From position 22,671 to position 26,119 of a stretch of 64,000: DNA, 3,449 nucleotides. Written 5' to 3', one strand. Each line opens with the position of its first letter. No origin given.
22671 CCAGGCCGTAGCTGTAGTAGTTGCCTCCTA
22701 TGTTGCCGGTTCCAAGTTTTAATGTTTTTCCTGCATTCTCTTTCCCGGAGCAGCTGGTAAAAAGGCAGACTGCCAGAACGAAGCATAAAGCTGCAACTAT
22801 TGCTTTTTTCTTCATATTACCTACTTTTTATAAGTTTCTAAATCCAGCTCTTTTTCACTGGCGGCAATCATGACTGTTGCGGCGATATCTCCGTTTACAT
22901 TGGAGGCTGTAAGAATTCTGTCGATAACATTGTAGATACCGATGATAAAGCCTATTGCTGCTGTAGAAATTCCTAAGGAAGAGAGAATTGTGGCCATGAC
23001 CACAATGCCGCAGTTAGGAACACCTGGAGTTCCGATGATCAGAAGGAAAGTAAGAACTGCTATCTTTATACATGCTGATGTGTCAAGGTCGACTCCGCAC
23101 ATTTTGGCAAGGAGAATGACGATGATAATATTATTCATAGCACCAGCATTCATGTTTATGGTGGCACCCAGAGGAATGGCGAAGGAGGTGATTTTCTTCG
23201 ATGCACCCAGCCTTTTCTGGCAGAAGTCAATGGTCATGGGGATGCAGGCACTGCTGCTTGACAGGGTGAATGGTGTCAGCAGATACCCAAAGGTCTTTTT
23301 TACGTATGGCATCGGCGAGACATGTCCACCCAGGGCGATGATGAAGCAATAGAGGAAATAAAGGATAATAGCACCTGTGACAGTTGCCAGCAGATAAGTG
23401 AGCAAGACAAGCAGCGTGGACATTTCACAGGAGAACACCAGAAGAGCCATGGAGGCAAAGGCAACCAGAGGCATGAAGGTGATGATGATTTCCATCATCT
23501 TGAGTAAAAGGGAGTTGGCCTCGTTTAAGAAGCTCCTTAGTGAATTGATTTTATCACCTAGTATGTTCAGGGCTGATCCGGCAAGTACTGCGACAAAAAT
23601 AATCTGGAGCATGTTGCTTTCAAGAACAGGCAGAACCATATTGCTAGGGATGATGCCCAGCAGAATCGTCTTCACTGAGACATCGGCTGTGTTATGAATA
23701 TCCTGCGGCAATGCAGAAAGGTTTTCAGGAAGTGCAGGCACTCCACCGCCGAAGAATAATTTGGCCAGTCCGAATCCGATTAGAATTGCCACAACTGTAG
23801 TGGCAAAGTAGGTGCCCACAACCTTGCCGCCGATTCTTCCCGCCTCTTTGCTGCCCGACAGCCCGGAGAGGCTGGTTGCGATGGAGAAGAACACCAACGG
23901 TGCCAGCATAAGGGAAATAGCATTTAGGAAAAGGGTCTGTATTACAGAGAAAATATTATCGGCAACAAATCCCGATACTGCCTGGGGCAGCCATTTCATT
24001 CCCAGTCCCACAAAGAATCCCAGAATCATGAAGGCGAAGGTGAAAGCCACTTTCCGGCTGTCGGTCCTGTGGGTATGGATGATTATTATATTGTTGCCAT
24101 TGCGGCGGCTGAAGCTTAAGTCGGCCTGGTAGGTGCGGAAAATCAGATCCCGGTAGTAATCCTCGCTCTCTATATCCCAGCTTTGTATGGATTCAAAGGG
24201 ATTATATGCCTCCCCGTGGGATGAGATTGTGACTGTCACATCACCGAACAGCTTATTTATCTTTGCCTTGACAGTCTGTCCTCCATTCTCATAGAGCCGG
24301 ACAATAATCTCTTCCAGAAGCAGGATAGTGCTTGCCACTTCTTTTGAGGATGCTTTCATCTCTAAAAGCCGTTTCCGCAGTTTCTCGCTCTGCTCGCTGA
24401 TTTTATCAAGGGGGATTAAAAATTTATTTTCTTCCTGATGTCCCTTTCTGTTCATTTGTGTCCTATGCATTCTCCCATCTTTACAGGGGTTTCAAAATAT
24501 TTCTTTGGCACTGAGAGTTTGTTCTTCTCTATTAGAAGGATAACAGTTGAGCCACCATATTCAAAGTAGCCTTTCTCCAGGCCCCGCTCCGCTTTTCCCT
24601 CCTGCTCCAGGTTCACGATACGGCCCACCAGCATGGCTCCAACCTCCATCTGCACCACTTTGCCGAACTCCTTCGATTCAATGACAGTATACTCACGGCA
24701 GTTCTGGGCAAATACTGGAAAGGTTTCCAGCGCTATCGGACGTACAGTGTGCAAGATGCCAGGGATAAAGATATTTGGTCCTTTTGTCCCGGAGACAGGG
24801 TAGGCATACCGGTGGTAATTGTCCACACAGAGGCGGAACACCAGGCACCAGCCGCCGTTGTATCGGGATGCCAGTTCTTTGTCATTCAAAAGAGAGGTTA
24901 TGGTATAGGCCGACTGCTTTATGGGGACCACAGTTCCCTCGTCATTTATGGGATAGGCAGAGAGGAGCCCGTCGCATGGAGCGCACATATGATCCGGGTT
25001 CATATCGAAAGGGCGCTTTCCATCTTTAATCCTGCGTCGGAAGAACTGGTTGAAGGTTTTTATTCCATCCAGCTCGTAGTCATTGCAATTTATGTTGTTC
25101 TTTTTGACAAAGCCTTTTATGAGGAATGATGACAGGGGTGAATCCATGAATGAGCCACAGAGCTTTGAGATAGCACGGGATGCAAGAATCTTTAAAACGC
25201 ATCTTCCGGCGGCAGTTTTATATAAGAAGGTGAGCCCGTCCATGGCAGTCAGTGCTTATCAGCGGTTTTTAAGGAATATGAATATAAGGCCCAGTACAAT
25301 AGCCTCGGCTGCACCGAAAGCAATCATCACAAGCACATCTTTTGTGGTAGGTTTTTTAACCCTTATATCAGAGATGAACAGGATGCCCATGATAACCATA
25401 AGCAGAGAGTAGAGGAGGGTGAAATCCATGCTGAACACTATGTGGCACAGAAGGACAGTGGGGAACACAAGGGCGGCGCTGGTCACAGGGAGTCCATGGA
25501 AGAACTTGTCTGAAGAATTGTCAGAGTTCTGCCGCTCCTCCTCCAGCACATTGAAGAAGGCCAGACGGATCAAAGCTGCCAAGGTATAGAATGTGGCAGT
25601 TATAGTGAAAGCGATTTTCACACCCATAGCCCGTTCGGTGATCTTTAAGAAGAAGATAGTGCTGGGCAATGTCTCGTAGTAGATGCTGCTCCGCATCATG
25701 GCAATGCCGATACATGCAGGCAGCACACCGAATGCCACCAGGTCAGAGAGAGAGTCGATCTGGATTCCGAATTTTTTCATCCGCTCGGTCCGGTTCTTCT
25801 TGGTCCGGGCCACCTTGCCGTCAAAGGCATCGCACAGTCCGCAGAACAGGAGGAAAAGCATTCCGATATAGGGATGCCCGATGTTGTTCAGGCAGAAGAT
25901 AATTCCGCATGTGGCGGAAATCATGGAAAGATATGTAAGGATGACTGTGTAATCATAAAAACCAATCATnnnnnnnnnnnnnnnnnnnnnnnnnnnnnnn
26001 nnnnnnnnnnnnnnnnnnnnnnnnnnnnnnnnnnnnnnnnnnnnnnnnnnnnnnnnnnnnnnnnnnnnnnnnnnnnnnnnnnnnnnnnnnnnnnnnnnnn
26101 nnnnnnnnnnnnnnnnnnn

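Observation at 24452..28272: Phospholipid headgroup operon pssA-psd extended by a flippase-like membrane protein and a NAPE-PLD-like MBL hydrolase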

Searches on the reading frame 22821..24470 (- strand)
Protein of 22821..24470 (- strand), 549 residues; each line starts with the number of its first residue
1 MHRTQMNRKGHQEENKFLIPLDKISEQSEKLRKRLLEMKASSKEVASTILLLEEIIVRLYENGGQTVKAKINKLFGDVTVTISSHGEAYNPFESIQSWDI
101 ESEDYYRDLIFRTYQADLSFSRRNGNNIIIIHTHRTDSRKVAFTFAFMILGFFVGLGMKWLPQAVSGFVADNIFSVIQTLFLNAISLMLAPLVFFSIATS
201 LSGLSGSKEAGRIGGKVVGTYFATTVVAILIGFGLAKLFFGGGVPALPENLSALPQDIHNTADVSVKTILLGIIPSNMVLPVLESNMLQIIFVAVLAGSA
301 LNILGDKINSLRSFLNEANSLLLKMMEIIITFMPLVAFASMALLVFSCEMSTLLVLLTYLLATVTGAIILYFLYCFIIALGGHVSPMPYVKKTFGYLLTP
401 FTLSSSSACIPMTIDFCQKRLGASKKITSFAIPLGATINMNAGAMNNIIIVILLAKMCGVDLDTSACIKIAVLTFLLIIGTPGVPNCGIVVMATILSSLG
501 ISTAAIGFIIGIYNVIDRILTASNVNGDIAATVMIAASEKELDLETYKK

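Call 3: search_protein_families(library=pfam, proteins=[window:22821-24470:-], max_evalue=0.01)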
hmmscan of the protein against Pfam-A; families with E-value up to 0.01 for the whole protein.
window:22821-24470:- (549 aa): 1 family
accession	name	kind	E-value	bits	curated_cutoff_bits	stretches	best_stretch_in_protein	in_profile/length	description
PF00375.23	SDF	-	2.1e-80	271.1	27.9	1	146-537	7-386/387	Sodium:dicarboxylate symporter family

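Call 4: search_protein_families(library=ncbifam, proteins=[window:22821-24470:-], max_evalue=0.01)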
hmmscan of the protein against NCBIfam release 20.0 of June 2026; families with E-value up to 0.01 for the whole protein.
window:22821-24470:- (549 aa): 4 families
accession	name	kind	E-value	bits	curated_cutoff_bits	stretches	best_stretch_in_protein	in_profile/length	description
NF002461.0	PRK01663.1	subfamily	6.5e-35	120.9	513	1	175-547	35-410/428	C4-dicarboxylate transporter DctA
NF008440.0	PRK11283.1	equivalog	1.8e-34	119.3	638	1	147-545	15-418/437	glutamate/aspartate:proton symporter GltP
NF009587.0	PRK13027.1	subfamily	2.6e-31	108.9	570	1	180-546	40-410/442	C4-dicarboxylate transporter DctA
NF010151.0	PRK13628.1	equivalog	2.8e-19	69.4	308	1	159-540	35-402/407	serine/threonine transporter SstT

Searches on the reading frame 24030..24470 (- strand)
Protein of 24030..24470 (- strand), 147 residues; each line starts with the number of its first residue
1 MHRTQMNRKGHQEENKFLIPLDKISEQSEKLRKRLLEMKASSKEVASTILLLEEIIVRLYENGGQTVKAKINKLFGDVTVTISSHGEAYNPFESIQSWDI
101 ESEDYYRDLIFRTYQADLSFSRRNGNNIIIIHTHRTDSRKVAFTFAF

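Call 84: search_solved_structures(query=window:24030-24470:-, max_evalue=1)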
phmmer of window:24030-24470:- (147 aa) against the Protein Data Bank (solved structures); distinct sequences matched with E-value up to 1: 1.
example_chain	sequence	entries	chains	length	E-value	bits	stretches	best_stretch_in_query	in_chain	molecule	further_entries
6v2t_A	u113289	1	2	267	0.45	13.9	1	86-128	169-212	dTDP-4-amino-4,6-dideoxyglucose formyltransferase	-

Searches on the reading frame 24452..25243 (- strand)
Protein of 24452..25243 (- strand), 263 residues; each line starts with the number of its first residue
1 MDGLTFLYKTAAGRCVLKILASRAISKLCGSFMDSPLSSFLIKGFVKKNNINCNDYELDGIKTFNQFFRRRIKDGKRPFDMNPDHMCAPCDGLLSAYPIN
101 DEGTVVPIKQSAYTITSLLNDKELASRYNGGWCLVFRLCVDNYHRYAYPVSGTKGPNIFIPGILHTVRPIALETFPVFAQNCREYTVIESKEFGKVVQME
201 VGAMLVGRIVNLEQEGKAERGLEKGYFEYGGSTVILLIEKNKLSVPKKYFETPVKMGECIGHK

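Call 3: search_protein_families(library=pfam, proteins=[window:24452-25243:-], max_evalue=0.01)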
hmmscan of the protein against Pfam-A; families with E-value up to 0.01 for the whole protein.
window:24452-25243:- (263 aa): 1 family
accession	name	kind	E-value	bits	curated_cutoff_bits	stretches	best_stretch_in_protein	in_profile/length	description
PF02666.20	PS_Dcarbxylase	-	8e-51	173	22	1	64-261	1-197/198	Phosphatidylserine decarboxylase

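Call 4: search_protein_families(library=ncbifam, proteins=[window:24452-25243:-], max_evalue=0.01)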
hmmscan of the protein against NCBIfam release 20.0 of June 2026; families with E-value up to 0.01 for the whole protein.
window:24452-25243:- (263 aa): 4 families
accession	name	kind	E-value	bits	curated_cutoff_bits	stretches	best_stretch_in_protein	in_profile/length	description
NF001941.0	PRK00723.1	equivalog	1.2e-68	231.6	371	1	4-263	23-294/297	phosphatidylserine decarboxylase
NF002853.0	PRK03140.1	equivalog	5.5e-41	140.6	307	1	15-262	8-257/262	phosphatidylserine decarboxylase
TIGR00163.1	PS_decarb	equivalog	3.7e-31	108.1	111.75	1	57-262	8-241/243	archaetidylserine decarboxylase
NF003038.0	PRK03934.1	equivalog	1.3e-23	83.2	285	1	21-210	7-197/267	phosphatidylserine decarboxylase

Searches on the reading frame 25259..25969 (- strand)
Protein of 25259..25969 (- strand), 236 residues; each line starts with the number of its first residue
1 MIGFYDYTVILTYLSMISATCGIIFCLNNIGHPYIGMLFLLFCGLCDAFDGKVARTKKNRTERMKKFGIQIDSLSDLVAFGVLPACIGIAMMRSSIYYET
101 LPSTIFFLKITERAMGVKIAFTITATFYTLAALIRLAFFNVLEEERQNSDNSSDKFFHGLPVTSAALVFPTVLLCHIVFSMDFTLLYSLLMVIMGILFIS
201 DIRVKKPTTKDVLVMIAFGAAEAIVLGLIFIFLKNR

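Call 3: search_protein_families(library=pfam, proteins=[window:25259-25969:-], max_evalue=0.01)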
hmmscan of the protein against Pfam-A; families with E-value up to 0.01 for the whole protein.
window:25259-25969:- (236 aa): 1 family
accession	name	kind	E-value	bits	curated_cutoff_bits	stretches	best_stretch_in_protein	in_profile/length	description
PF01066.26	CDP-OH_P_transf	-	1.4e-11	45.4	22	1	10-172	6-131/152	CDP-alcohol phosphatidyltransferase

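Call 4: search_protein_families(library=ncbifam, proteins=[window:25259-25969:-], max_evalue=0.01)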
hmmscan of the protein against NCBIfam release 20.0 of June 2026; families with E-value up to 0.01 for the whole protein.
window:25259-25969:- (236 aa): 7 families
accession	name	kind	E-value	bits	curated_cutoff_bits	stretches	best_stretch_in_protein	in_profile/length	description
NF038087.1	arch_ser_synth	exception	4.1e-22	78.9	240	1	10-217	6-182/216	archaetidylserine synthase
TIGR00473.1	pssA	equivalog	3.5e-18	66.2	107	2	16-92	2-75/153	CDP-diacylglycerol--serine O-phosphatidyltransferase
TIGR04217.1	archae_ser_T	exception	5.4e-16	59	200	2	13-95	12-90/221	archaetidylserine synthase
NF038086.1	anchor_synt_A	exception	8.5e-14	51.9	200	1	24-225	23-193/222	protein sorting system archaetidylserine synthase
NF040950.1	archin_ph_syn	equivalog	3.9e-08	33.4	180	1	10-79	28-92/191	archaetidylinositol phosphate synthase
NF045884.1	PhCholSynAgro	equivalog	0.00015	21.8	350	0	152-224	124-196/235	phosphatidylcholine synthase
NF045883.1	PIPSynth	equivalog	0.0014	18.4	170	1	12-86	29-98/197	phosphatidylinositol phosphate synthase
